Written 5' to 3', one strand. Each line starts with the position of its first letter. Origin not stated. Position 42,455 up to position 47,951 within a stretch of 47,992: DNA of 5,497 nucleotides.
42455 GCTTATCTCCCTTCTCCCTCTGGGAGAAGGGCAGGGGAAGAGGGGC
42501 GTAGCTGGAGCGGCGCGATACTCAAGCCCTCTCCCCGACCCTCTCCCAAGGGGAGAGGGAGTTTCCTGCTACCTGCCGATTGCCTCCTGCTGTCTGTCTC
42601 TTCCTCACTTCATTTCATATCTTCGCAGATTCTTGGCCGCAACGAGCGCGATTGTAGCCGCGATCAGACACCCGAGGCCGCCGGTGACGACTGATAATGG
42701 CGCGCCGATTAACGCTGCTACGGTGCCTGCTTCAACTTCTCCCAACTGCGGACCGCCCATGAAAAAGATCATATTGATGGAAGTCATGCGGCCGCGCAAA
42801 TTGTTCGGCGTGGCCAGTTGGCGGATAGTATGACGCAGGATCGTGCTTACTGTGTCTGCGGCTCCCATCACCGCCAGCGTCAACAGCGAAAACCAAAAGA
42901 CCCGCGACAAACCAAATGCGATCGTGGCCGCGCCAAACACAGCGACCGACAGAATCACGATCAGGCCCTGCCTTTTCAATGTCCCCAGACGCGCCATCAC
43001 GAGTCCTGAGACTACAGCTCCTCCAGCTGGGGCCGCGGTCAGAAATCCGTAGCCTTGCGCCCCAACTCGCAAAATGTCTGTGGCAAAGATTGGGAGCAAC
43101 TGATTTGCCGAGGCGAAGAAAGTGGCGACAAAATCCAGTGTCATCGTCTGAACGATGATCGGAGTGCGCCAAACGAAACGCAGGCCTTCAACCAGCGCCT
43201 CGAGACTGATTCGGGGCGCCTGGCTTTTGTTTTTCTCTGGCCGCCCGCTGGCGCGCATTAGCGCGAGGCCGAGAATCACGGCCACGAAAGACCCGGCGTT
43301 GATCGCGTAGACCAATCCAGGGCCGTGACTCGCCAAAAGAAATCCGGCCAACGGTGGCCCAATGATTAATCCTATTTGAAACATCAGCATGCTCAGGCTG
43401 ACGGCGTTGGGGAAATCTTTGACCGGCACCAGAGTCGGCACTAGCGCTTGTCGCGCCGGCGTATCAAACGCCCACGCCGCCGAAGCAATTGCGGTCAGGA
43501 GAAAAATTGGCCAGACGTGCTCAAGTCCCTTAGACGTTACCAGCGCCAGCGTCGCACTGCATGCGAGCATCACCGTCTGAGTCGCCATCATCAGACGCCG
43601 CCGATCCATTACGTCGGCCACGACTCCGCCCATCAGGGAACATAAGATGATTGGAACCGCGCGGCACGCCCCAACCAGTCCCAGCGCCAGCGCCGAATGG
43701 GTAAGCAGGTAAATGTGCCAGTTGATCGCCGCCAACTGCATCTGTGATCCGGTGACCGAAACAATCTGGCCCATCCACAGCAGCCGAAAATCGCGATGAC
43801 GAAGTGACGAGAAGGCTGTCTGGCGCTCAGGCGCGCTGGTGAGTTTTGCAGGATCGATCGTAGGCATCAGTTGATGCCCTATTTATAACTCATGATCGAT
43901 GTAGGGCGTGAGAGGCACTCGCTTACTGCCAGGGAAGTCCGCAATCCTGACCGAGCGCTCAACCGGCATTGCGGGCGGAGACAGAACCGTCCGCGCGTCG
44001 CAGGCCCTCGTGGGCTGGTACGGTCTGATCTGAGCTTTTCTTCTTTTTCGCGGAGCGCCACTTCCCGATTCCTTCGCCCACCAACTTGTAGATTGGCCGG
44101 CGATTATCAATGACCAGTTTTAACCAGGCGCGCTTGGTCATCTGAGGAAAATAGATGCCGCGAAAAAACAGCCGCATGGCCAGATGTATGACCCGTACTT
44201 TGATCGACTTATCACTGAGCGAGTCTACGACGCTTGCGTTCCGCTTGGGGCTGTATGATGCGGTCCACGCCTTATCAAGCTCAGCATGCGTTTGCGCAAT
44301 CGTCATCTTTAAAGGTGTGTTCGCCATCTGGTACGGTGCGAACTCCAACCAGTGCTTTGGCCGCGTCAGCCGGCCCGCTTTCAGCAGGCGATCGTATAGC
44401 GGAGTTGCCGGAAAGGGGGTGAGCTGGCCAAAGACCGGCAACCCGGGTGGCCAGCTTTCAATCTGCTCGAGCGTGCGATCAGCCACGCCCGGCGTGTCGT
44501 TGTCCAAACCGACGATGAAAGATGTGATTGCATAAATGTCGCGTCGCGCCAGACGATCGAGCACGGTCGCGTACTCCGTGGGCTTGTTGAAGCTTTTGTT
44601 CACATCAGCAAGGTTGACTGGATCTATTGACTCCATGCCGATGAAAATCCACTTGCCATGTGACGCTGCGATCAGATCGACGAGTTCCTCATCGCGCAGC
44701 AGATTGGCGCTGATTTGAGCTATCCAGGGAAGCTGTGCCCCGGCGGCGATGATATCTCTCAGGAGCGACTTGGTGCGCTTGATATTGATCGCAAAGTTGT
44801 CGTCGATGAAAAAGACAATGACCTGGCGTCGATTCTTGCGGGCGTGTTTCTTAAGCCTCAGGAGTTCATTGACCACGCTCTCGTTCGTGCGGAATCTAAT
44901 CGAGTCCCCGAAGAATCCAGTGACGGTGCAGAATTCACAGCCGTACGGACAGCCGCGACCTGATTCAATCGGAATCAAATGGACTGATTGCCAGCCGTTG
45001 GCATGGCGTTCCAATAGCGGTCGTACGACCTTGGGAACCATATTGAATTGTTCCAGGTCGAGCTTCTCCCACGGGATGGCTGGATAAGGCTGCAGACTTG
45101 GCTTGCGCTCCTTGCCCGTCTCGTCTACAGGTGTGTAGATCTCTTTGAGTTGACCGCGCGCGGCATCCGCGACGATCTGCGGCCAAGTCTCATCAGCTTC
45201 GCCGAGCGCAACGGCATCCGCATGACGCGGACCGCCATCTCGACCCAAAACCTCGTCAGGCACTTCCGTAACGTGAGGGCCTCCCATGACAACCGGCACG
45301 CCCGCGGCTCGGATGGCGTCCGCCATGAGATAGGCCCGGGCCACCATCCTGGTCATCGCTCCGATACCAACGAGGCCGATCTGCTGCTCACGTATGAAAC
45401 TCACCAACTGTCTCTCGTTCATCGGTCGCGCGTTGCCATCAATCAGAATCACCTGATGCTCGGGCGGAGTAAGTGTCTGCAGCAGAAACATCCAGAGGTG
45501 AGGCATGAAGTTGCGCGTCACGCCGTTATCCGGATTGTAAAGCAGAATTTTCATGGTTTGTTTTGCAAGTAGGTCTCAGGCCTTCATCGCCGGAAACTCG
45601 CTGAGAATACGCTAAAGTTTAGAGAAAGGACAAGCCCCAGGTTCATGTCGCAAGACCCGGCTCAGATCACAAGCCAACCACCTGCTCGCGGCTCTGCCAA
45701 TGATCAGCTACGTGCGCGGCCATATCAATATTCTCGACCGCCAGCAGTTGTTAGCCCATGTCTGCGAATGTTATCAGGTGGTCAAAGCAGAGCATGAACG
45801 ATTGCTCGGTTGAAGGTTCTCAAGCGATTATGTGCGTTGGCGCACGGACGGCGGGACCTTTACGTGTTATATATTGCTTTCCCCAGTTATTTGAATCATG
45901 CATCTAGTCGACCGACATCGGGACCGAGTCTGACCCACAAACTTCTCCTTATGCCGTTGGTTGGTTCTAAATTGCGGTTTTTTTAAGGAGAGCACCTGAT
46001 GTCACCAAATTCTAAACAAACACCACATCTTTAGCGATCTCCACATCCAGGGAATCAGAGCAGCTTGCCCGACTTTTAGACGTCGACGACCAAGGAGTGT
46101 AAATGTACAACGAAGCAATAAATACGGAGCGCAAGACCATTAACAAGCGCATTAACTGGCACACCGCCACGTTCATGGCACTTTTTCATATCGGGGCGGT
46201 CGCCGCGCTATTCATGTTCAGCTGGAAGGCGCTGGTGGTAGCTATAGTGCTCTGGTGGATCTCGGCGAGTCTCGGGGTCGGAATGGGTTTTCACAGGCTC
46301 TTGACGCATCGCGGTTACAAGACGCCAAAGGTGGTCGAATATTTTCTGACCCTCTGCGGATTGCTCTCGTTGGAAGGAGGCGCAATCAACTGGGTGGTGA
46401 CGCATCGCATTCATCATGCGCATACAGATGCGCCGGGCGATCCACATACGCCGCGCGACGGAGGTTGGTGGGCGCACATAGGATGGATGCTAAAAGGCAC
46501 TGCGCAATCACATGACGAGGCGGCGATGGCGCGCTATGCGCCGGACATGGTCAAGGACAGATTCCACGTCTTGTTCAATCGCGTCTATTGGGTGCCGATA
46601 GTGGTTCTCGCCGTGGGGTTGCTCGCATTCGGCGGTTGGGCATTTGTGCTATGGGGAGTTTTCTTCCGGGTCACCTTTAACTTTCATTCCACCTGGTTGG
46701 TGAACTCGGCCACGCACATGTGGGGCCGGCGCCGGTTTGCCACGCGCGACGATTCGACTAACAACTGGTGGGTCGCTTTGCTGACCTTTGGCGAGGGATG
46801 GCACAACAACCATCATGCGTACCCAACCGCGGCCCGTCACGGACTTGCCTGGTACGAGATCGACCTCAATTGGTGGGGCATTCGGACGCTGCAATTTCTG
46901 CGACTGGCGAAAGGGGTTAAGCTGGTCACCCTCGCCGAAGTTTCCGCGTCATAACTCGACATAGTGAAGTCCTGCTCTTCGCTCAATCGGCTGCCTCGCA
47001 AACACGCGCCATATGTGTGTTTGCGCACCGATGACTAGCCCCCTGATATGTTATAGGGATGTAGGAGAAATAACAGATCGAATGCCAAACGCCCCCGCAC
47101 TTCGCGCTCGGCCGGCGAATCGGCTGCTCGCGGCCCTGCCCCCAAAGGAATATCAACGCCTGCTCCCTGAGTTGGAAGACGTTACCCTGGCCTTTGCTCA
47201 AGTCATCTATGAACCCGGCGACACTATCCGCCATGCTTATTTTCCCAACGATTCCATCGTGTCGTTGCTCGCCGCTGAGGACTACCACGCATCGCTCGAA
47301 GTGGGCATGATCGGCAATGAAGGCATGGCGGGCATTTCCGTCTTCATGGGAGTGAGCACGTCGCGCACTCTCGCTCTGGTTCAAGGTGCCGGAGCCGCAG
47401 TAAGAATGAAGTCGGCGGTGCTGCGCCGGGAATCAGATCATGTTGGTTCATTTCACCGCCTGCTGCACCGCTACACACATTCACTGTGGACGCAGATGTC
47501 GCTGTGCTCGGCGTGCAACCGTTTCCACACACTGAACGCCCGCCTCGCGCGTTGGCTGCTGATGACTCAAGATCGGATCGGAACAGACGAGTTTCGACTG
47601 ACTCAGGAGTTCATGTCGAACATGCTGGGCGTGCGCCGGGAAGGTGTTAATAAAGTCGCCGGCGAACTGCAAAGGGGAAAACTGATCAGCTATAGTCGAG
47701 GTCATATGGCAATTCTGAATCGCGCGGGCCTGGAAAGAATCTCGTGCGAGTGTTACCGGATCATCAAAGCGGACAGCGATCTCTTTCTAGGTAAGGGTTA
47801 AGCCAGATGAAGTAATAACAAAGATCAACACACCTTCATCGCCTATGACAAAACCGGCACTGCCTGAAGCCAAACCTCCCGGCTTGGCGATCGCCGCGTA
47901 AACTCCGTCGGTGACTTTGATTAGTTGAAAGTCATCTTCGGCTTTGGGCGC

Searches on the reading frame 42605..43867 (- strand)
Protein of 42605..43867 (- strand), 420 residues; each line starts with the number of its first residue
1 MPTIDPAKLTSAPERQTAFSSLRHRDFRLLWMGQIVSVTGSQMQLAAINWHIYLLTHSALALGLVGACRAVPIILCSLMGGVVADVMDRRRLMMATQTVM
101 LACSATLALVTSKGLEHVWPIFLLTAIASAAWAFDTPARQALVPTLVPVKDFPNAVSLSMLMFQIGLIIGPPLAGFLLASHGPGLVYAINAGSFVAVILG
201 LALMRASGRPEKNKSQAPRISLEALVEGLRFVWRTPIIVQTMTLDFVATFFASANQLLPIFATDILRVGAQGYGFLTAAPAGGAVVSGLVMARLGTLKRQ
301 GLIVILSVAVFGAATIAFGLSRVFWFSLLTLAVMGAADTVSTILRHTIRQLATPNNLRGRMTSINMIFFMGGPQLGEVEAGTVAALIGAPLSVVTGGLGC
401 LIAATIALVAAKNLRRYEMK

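Call 60: search_protein_families(library=pfam, proteins=[window:42605-43867:-], max_evalue=0.00001)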
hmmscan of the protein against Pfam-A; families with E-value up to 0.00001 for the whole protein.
window:42605-43867:- (420 aa): 2 families
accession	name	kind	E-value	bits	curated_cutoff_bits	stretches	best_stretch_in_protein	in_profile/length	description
PF05977.19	MFS_3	-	7.5e-60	203.3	27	1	17-409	2-392/524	Transmembrane secretion effector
PF07690.21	MFS_1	-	8.3e-34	117.5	33.4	1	30-372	1-342/347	Major Facilitator Superfamily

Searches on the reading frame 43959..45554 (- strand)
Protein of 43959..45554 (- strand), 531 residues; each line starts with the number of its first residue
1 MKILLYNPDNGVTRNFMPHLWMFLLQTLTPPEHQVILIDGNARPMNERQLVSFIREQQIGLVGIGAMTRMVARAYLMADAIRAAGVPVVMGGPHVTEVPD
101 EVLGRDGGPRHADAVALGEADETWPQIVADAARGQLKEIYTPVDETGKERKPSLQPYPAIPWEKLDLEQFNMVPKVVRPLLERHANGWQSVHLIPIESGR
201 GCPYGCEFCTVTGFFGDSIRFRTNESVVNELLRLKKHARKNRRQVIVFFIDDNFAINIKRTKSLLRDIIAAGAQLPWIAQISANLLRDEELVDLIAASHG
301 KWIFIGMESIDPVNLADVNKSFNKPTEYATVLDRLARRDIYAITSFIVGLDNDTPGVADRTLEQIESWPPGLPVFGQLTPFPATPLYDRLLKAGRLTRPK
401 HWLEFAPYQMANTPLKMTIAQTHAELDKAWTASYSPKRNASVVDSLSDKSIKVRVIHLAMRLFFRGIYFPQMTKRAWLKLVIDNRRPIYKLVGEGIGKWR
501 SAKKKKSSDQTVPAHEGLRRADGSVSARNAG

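Call 60: search_protein_families(library=pfam, proteins=[window:43959-45554:-], max_evalue=0.00001)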
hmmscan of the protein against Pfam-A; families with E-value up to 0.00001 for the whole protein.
window:43959-45554:- (531 aa): 2 families
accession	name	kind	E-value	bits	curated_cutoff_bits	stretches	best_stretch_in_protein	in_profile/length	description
PF04055.27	Radical_SAM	-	8.6e-13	49.2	29.5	1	196-362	1-163/166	Radical SAM superfamily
PF02310.24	B12-binding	-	4.3e-12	46.4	32.1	1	17-127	12-120/121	B12 binding domain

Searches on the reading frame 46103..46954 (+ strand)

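Call 60: search_protein_families(library=pfam, proteins=[window:46103-46954:+], max_evalue=0.00001)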
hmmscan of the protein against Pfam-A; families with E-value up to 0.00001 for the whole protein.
window:46103-46954:+ (283 aa): 1 family
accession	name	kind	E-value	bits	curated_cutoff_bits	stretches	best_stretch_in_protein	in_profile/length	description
PF00487.30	FA_desaturase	-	5.5e-22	79.2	29.7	1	41-261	3-239/253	Fatty acid desaturase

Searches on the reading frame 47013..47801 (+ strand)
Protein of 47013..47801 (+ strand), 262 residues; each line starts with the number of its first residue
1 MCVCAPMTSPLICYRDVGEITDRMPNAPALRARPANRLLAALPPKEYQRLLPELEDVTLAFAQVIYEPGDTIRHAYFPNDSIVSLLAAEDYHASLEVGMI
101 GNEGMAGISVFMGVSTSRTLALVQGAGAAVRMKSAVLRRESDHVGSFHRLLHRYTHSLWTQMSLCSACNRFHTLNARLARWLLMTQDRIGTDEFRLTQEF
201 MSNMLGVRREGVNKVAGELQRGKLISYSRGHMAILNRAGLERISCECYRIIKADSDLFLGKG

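Call 85: search_protein_families(library=pfam, proteins=[window:47013-47801:+], max_evalue=0.001)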
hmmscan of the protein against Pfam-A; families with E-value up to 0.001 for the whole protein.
window:47013-47801:+ (262 aa): 1 family
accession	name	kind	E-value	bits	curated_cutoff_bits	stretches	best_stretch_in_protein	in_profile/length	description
PF13545.12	HTH_Crp_2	-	2e-15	57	27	1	176-243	1-70/70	Crp-like helix-turn-helix domain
